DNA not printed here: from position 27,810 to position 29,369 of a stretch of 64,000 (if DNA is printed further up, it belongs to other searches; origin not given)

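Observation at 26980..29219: Translationally coupled SDR + serine-palmitoyltransferase-like pair without a recognisable ceramide synthase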

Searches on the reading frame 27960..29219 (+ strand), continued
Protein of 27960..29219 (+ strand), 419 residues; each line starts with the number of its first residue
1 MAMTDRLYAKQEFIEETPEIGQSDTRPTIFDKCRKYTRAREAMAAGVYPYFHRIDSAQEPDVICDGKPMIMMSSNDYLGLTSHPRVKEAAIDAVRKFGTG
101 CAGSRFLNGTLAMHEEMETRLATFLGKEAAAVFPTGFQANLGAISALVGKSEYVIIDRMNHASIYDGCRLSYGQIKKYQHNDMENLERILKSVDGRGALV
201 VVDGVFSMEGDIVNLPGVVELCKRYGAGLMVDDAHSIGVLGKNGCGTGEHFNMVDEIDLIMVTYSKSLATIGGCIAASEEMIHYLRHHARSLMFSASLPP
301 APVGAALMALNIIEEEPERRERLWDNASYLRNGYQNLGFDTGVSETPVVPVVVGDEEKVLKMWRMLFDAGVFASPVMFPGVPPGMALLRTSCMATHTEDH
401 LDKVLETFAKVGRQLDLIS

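Call 39: search_protein_families(library=ncbifam, proteins=[L055:11314-12441:+, L057:11265-12470:+, L043:11270-12385:+], max_evalue=1)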
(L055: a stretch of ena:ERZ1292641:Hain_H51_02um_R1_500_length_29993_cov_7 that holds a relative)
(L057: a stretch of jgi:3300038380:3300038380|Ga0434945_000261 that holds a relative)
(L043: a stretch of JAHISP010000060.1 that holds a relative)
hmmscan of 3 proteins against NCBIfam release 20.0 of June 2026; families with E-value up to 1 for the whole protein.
L055:11314-12441:+ (375 aa): 2 families
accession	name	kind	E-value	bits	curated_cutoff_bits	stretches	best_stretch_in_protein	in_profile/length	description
NF005548.0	PRK07208.1-4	equivalog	0.074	11.6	389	1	190-247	126-180/488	hypothetical protein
TIGR00607.1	rad52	subfamily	0.12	11.9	224.8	1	58-100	14-56/161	DNA repair protein, RAD52 family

L057:11265-12470:+ (401 aa): 1 family
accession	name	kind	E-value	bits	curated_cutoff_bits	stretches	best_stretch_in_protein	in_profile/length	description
TIGR02888.1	spore_YlmC_YmxH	subfamily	0.077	13.2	44.2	1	254-282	16-44/76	YlmC/YmxH family sporulation protein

L043:11270-12385:+ (371 aa): 4 families
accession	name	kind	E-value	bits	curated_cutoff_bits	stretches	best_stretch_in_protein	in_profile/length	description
NF043067.1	AAC_6p_group_E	equivalog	0.00014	21.8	140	1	42-120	25-107/140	aminoglycoside 6'-N-acetyltransferase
NF005265.0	PRK06770.1-1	equivalog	0.046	13.7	257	1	167-244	24-97/161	hypothetical protein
TIGR01575.1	rimI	equivalog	0.052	13.7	86.4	0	298-334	53-89/132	ribosomal protein S18-alanine N-acetyltransferase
NF008212.0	PRK10975.1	equivalog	0.14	11.9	219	1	82-121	162-201/232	dTDP-4-amino-4,6-dideoxy-D-galactose acyltransferase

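Call 40: search_protein_families(library=pfam, proteins=[L055:11314-12441:+, L057:11265-12470:+, L043:11270-12385:+], max_evalue=1)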
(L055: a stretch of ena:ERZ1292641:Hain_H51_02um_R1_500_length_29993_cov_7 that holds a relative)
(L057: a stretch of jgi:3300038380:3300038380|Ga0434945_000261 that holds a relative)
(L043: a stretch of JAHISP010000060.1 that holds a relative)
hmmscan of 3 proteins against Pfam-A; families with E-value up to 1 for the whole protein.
L055:11314-12441:+ (375 aa): 2 families
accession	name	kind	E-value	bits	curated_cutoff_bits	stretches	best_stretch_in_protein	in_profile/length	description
PF00583.31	Acetyltransf_1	-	0.00021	22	20.7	1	213-345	4-105/116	Acetyltransferase (GNAT) family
PF07442.16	Ponericin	-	0.045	14.2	25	1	105-121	6-22/29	Ponericin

L057:11265-12470:+ (401 aa): 1 family
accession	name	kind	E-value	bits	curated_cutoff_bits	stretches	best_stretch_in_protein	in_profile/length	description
PF00583.31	Acetyltransf_1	-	1.8e-06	28.7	20.7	1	247-383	6-111/116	Acetyltransferase (GNAT) family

L043:11270-12385:+ (371 aa): 5 families
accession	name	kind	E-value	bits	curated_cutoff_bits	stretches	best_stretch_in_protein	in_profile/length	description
PF00583.31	Acetyltransf_1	-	4.1e-09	37.2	20.7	2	49-119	27-95/116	Acetyltransferase (GNAT) family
PF14626.12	RNase_Zc3h12a_2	-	0.0094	16.6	23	1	147-173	27-53/122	Zc3h12a-like Ribonuclease NYN domain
PF13673.13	Acetyltransf_10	-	0.017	15.5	23.6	0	49-115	25-83/128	Acetyltransferase (GNAT) domain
PF04339.18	FemAB_like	-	0.035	13.7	27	1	190-281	191-280/369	Peptidogalycan biosysnthesis/recognition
PF13508.13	Acetyltransf_7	-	0.04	14.7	27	0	251-334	3-62/84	Acetyltransferase (GNAT) domain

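Call 47: search_solved_structures(query=window:27960-29219:+, max_evalue=1e-80, show_alignments=5)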
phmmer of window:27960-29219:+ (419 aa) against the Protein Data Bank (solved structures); distinct sequences matched with E-value up to 1e-80: 14.
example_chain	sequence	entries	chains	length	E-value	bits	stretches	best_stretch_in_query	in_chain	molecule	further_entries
8guh_A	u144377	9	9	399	2e-124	419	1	31-416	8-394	Serine palmitoyltransferase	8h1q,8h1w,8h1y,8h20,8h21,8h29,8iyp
3a2b_A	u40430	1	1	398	2e-124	418.9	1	31-416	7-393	Serine palmitoyltransferase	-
8s1y_A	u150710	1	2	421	1.3e-92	314.2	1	44-418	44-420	8-amino-7-oxononanoate synthase/2-amino-3-ketobutyrate coenzyme A ligase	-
7poa_A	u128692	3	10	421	3.4e-92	312.8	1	44-418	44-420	8-amino-7-oxononanoate synthase/2-amino-3-ketobutyrate coenzyme A ligase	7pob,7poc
7v58_A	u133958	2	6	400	1.6e-84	287.5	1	39-418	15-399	2-amino-3-ketobutyrate coenzyme A ligase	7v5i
2w8t_A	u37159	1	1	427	4.2e-83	282.9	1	49-418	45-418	SERINE PALMITOYLTRANSFERASE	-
2jgt_A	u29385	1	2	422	6.9e-83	282.2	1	49-418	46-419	SERINE PALMITOYLTRANSFERASE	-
2jg2_A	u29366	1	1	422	7.5e-83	282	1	49-418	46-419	SERINE PALMITOYLTRANSFERASE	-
2w8j_A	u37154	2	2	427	8e-83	281.9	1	49-418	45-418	SERINE PALMITOYLTRANSFERASE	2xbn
2w8u_A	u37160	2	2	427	8e-83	281.9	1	49-418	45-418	SERINE PALMITOYLTRANSFERASE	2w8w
2w8v_A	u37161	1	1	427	1.1e-82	281.5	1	49-418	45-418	SERINE PALMITOYLTRANSFERASE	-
4bmk_A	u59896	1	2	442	5.7e-82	279.1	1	45-418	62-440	SERINE PALMITOYLTRANSFERASE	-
1fc4_A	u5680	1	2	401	1.8e-81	277.5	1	41-418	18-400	2-AMINO-3-KETOBUTYRATE CONENZYME A LIGASE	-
28eh_A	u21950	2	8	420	7.7e-81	275.4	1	47-416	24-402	Cysteate-C-fatty acyltransferase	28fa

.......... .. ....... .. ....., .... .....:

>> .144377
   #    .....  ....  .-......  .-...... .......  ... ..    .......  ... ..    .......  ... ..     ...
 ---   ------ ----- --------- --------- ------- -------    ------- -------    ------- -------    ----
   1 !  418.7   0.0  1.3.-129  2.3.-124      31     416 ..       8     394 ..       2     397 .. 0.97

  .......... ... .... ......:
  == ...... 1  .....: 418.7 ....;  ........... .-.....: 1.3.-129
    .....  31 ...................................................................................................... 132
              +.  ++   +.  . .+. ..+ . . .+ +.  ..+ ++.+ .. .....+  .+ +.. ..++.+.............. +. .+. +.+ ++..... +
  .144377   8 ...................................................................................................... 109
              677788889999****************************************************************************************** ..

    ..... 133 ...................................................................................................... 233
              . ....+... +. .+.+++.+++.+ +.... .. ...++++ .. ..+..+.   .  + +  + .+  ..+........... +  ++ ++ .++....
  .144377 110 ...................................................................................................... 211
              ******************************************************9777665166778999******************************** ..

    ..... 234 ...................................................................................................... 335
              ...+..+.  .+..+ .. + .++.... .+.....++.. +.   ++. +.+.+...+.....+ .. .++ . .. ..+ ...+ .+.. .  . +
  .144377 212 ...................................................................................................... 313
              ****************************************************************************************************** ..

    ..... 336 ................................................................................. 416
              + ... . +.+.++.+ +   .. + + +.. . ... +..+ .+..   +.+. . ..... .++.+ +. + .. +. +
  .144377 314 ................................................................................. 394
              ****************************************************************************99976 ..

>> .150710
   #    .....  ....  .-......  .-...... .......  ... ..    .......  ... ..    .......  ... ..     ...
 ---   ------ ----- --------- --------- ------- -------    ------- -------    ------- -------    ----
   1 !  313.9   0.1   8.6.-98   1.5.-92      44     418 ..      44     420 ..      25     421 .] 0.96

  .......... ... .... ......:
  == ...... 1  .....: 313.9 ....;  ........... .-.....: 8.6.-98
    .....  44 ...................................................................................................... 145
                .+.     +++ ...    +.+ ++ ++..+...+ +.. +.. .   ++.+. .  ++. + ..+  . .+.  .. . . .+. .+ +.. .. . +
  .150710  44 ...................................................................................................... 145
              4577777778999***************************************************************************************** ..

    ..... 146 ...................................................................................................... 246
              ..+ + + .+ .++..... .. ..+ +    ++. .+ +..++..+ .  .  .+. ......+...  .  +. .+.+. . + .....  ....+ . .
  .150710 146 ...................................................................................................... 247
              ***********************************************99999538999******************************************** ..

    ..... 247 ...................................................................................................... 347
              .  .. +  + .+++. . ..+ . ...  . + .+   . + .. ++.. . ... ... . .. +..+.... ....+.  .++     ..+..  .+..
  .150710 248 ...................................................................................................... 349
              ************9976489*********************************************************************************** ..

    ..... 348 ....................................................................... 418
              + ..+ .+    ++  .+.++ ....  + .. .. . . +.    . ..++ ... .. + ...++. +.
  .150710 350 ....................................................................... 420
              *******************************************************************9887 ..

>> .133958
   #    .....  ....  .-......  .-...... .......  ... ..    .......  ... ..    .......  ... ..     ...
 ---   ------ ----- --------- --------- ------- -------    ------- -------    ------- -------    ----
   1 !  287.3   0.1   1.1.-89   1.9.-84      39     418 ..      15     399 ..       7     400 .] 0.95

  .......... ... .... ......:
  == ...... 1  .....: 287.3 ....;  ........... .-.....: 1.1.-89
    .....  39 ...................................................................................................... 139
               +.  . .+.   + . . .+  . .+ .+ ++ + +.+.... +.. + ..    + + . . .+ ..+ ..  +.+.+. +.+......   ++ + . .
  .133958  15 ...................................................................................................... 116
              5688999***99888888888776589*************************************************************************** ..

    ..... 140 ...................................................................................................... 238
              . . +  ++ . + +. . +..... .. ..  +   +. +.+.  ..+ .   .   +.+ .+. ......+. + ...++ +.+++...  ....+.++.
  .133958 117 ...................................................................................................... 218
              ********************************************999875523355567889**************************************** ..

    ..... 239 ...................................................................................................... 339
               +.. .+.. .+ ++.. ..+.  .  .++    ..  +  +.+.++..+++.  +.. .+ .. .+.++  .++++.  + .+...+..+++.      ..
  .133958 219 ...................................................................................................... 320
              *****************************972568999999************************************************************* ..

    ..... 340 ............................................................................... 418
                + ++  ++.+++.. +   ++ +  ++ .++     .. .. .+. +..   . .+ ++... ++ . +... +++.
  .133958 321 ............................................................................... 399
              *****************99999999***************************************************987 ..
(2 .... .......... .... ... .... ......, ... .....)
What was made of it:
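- Checked: The quoted motifs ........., TYSKS..GG and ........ are all present (call 47).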

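Call 67: search_protein_families(library=pfam, proteins=[L056:15162-15833:+, L054:17755-18429:+, L004:11645-12376:+], max_evalue=1)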
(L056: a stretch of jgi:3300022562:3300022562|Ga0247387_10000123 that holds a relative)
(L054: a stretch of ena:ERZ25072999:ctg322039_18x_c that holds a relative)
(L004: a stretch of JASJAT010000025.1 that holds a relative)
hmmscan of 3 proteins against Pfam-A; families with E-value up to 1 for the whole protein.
L056:15162-15833:+ (223 aa): 3 families
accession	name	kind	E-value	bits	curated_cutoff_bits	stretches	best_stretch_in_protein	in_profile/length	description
PF03968.19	LptD_N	-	9.7e-06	26.2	20.4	2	55-195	2-109/113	LptA/(LptD N-terminal domain) LPS transport protein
PF06835.18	LptC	-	2.4e-05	24.5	21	1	37-123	69-160/175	Lipopolysaccharide-assembly, LptC-related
PF25117.1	Agd3_C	-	0.012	15.8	27.5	1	28-48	16-36/67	Agd3 C-terminal domain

L054:17755-18429:+ (224 aa): 2 families
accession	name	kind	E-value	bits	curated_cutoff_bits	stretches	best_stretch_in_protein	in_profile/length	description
PF03968.19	LptD_N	-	0.016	15.8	20.4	1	53-92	3-112/113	LptA/(LptD N-terminal domain) LPS transport protein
PF06835.18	LptC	-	0.12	12.4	21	0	46-108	81-149/175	Lipopolysaccharide-assembly, LptC-related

L004:11645-12376:+ (244 aa): 2 families
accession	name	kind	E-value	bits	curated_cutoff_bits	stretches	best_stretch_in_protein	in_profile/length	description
PF06835.18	LptC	-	0.04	14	21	1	182-229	96-144/175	Lipopolysaccharide-assembly, LptC-related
PF19813.4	DUF6296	-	0.15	12.6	27.2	1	86-132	22-66/78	Family of unknown function (DUF6296)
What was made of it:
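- On Lpt beta-jellyroll proteins (LptA / LptC / LptD N-terminal domain): The window copy itself is below the Pfam cutoff, while its L056 orthologue is above it (call 67).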

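Call 81: search_solved_structures(query=L055:11314-12441:+, max_evalue=10)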
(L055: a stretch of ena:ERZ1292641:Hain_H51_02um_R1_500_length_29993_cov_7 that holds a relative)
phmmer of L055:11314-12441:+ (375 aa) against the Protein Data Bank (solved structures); distinct sequences matched with E-value up to 10: 6.
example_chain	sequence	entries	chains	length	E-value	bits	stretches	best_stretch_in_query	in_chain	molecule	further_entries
3cmu_A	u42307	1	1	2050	7.3e-09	38.1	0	77-126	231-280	Protein recA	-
3cmt_A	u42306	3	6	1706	9.3e-08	34.4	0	77-126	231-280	Protein recA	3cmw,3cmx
3cmv_A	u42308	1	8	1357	2e-06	30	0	77-126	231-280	Protein recA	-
3t9y_A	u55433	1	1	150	0.0088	18.1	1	276-333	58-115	Acetyltransferase, GNAT family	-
1aa3_A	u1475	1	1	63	0.83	11.6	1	90-126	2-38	RECA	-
9rvw_A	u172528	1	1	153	1.2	11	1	42-76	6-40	Nucleoside diphosphate kinase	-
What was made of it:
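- Tried and rejected: A PDB search with the GNAT gave nothing useful (call 81).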
